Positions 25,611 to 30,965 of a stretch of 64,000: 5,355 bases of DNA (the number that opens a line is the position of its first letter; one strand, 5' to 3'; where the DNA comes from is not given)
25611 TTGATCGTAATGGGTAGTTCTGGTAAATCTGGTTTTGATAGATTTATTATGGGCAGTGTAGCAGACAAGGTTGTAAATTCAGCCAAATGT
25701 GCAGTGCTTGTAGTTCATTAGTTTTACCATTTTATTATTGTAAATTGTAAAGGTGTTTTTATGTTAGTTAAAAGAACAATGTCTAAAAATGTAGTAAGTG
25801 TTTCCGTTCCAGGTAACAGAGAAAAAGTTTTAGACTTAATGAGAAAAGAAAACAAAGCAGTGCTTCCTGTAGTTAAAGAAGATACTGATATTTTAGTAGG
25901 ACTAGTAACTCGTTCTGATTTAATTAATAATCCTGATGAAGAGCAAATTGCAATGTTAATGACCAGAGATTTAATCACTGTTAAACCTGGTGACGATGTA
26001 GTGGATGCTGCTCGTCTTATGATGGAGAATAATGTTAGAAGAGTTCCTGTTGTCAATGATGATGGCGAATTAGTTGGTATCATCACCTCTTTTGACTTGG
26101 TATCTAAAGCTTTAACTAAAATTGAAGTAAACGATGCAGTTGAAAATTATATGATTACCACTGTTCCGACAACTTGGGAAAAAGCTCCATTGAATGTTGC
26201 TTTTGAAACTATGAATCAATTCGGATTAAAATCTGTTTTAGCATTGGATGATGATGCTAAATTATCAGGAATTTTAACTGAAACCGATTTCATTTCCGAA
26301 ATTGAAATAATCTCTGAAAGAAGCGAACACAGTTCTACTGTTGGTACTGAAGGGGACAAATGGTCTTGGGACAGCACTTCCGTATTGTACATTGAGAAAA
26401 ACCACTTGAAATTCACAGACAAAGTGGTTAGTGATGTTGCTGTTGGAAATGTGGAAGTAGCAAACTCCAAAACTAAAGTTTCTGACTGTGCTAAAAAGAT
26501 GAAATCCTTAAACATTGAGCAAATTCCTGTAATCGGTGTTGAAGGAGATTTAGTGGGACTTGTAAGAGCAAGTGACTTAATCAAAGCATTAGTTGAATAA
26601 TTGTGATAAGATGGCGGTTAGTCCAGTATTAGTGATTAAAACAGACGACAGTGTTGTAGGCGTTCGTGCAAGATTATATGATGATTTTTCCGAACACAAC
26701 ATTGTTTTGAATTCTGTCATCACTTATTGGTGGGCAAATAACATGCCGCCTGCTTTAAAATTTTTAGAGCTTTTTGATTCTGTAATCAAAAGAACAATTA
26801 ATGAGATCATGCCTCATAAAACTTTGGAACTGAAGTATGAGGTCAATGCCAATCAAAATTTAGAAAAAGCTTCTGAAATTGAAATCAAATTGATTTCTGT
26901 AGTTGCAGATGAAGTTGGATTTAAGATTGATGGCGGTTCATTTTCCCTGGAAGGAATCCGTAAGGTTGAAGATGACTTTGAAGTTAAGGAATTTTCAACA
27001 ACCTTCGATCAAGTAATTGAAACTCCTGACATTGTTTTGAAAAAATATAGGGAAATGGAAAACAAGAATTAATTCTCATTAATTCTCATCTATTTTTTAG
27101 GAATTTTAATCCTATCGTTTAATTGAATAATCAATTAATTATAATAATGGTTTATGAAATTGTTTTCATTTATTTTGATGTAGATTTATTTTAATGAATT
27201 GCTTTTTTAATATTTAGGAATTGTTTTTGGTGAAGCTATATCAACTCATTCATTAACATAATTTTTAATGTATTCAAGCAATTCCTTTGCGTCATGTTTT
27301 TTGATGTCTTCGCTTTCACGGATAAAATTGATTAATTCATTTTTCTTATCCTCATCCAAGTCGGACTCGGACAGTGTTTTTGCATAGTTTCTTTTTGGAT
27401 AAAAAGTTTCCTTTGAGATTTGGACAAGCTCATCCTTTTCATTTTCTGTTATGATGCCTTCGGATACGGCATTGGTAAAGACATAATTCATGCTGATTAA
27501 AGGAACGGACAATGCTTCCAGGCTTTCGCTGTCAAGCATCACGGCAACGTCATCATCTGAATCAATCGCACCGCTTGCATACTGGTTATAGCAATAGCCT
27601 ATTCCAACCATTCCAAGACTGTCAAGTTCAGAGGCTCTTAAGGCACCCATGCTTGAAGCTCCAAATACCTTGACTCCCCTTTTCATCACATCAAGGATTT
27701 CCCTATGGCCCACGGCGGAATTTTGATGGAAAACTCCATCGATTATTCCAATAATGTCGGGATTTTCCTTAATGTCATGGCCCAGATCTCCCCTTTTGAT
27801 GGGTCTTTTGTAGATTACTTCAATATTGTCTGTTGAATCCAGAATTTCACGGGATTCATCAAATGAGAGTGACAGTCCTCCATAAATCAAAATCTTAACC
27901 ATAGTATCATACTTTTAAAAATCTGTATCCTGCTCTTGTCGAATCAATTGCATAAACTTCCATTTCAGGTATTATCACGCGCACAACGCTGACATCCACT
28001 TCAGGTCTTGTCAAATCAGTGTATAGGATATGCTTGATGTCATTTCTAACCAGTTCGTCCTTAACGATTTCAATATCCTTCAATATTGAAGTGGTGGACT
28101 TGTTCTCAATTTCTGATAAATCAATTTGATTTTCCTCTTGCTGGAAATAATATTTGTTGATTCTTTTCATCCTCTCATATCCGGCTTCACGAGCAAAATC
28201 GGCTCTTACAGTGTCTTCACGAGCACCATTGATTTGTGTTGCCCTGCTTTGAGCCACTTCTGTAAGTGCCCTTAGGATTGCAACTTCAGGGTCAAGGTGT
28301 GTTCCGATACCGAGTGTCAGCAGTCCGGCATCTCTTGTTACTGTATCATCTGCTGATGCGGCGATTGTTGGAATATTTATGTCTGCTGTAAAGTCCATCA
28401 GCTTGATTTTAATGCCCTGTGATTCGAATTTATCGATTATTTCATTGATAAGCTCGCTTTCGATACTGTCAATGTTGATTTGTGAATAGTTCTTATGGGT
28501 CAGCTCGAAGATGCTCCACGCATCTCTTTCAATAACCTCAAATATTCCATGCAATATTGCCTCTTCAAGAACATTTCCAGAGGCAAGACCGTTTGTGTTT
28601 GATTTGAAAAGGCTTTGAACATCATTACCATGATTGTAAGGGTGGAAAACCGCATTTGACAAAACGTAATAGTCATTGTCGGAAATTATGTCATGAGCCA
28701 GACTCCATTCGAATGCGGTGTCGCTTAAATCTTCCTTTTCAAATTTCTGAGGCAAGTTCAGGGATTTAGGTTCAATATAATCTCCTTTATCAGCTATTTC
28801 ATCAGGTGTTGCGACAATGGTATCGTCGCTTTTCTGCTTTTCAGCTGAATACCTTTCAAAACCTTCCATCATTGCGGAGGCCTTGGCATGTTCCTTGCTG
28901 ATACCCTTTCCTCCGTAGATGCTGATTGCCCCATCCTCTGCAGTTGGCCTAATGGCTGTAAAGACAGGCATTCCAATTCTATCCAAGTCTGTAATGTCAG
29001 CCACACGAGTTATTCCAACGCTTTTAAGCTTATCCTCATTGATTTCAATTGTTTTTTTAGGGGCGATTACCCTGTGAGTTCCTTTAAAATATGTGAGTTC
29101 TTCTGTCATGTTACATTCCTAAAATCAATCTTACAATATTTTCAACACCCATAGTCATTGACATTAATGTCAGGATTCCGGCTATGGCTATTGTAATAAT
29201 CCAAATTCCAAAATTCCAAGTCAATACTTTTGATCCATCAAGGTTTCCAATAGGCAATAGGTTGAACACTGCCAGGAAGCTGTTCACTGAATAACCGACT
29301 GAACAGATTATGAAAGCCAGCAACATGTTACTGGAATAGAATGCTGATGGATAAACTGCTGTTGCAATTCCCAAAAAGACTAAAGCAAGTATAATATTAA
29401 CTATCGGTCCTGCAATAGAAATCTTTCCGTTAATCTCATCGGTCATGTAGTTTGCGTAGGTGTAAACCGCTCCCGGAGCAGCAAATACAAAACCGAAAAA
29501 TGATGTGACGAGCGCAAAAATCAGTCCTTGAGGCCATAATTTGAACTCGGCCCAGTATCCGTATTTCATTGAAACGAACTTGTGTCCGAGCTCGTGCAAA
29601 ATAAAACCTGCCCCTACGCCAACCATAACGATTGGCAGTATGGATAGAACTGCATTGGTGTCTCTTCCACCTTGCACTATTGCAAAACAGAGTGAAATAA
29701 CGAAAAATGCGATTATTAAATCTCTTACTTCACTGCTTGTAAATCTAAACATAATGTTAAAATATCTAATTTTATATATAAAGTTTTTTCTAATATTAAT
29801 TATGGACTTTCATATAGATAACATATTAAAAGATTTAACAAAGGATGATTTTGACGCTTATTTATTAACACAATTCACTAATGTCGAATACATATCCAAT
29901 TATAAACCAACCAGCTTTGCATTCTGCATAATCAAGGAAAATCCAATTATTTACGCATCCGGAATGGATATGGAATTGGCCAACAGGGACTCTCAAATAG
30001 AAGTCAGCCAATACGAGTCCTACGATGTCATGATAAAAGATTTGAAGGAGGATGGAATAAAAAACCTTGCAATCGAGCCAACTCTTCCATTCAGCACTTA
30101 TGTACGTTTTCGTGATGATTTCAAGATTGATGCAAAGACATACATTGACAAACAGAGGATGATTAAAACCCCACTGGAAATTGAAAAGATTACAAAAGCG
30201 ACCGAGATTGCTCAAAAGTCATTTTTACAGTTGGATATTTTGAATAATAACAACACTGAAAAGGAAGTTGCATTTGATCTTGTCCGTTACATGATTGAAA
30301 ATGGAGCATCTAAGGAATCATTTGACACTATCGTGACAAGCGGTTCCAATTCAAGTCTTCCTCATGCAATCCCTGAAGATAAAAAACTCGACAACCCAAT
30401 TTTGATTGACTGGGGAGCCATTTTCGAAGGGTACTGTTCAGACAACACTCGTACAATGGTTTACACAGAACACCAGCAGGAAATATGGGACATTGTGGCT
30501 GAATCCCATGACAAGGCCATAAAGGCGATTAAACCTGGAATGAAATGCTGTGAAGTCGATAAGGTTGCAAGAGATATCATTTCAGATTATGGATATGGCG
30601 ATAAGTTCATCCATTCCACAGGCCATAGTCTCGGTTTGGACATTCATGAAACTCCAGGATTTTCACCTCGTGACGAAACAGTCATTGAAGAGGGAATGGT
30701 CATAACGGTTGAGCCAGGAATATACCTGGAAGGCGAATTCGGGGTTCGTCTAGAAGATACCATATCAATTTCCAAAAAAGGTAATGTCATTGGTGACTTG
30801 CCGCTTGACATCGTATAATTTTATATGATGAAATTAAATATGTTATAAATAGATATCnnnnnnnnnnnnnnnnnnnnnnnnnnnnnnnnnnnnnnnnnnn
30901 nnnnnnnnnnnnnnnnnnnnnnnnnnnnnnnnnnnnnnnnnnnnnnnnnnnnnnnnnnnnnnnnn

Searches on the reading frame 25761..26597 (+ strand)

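Call 8: search_protein_families(library=pfam, proteins=[window:25761-26597:+], max_evalue=0.001)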
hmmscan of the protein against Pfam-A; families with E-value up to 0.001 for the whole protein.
window:25761-26597:+ (279 aa): 1 family
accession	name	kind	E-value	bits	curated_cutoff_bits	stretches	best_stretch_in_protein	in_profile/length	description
PF00571.33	CBS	-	7.5e-45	151.5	24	4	66-115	4-53/57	CBS domain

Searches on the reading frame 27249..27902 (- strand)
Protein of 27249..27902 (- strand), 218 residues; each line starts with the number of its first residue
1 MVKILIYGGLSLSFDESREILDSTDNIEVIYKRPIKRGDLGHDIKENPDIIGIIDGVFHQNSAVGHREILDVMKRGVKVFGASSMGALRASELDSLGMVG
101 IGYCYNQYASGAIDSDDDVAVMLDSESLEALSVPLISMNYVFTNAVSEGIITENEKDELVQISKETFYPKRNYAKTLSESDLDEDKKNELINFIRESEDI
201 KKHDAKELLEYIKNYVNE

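Call 8: search_protein_families(library=pfam, proteins=[window:27249-27902:-], max_evalue=0.001)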
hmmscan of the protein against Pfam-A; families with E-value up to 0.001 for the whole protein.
window:27249-27902:- (218 aa): 1 family
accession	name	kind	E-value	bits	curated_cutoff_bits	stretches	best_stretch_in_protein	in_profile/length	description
PF07812.18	TfuA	-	1.6e-43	147.7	30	1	55-171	1-118/119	TfuA-like protein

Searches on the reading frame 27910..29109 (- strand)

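Call 8: search_protein_families(library=pfam, proteins=[window:27910-29109:-], max_evalue=0.001)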
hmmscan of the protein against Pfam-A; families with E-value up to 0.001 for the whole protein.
window:27910-29109:- (400 aa): 1 family
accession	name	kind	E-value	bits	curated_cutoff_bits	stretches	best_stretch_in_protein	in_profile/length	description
PF02624.21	YcaO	-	7.6e-85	285.5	25.7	1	67-384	2-325/325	YcaO cyclodehydratase, ATP-ad Mg2+-binding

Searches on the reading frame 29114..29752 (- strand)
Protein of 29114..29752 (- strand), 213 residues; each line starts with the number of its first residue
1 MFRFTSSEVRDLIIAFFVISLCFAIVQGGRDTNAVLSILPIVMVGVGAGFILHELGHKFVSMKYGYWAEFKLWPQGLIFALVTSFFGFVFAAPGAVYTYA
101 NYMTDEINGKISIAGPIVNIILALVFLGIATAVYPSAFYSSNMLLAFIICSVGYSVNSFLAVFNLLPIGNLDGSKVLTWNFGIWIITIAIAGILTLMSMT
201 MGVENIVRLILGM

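Call 8: search_protein_families(library=pfam, proteins=[window:29114-29752:-], max_evalue=0.001)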
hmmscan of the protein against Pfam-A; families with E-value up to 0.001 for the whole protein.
window:29114-29752:- (213 aa): 1 family
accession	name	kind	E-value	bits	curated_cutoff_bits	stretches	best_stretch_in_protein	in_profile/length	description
PF02163.28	Peptidase_M50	-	1.3e-08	34.9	27.2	2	43-132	3-102/221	Peptidase family M50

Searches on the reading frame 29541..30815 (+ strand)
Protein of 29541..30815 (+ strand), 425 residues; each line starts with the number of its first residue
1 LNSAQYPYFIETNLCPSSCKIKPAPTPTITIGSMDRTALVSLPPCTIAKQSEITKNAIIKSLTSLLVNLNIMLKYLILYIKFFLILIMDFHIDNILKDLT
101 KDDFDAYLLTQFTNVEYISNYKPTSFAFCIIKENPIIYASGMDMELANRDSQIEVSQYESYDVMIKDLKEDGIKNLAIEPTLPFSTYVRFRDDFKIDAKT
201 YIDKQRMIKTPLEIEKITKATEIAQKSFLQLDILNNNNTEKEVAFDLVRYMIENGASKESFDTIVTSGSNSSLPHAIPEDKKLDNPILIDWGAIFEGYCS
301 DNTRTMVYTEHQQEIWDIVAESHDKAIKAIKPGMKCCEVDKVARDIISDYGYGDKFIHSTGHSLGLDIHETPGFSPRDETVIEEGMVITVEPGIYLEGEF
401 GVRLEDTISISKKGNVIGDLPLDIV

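Call 5: search_protein_families(library=pfam, proteins=[window:29541-30815:+], max_evalue=0.001)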
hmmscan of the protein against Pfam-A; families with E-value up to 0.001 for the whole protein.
window:29541-30815:+ (425 aa): 2 families
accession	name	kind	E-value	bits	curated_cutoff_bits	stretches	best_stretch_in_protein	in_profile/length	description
PF00557.29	Peptidase_M24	-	1.2e-59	202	23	1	215-411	1-207/208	Metallopeptidase family M24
PF01321.24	Creatinase_N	-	8.3e-10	39.7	22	1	92-208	2-128/128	Creatinase/Prolidase N-terminal domain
